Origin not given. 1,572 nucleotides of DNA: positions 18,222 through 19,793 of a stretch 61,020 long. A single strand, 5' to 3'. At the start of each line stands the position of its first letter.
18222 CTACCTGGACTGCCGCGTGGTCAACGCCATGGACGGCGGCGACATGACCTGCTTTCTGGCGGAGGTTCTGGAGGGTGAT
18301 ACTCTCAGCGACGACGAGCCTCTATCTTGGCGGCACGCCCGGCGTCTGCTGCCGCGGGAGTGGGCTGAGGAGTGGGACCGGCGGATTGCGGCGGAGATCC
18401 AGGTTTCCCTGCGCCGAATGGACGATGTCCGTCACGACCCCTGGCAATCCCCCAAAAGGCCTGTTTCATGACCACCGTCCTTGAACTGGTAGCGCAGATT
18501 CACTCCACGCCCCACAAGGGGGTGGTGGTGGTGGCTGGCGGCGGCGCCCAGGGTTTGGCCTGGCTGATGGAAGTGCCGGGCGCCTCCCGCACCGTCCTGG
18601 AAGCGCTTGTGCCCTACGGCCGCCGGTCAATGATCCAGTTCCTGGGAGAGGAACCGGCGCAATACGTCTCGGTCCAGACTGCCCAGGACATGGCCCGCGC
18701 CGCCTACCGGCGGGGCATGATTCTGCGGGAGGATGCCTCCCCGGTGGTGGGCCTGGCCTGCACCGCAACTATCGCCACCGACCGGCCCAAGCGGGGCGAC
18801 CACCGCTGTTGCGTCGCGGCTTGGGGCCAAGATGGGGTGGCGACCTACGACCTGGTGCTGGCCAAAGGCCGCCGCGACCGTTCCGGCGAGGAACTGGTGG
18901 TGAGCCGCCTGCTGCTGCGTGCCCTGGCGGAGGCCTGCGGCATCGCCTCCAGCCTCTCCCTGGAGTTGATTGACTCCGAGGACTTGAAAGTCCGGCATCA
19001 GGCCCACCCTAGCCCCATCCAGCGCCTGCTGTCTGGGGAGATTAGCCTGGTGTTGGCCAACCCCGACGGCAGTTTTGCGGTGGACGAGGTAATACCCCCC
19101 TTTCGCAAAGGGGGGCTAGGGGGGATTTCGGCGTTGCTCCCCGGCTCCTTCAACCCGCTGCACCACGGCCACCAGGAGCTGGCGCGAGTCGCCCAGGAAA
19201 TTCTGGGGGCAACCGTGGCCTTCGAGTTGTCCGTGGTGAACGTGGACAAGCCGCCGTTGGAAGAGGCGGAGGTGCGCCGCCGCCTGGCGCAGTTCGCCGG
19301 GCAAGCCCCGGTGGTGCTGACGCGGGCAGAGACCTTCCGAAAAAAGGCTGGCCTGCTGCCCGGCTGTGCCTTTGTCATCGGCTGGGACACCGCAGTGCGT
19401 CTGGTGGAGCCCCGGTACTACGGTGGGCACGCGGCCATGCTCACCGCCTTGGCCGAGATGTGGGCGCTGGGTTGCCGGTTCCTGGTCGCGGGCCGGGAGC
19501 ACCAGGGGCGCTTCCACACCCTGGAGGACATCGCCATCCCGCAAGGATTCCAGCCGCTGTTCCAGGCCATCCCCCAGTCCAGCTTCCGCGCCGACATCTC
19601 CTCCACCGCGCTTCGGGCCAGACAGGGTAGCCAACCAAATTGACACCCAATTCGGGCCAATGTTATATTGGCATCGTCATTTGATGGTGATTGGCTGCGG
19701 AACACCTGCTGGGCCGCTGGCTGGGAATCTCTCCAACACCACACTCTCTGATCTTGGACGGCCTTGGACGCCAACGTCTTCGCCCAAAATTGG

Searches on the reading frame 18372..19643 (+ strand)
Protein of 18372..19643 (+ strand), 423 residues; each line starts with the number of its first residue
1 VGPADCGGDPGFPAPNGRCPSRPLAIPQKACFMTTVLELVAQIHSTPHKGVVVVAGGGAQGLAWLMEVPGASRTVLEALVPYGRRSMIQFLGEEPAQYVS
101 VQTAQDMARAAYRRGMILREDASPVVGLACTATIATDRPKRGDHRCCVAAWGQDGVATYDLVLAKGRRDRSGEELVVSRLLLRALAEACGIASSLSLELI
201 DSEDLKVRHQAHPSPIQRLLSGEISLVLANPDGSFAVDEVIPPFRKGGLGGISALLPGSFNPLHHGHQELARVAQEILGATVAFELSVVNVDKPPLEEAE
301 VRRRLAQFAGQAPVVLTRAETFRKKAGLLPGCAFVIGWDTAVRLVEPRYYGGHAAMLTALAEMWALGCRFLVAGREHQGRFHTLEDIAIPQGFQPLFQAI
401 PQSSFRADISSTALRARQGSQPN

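Call 55: search_protein_families(library=pfam, proteins=[window:18372-19643:+], max_evalue=0.00001)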
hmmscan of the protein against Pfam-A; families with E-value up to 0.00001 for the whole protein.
window:18372-19643:+ (423 aa): 1 family
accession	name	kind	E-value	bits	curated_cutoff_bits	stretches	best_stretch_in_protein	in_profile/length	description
PF01467.32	CTP_transf_like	-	1.7e-06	28.7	21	1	255-417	1-133/133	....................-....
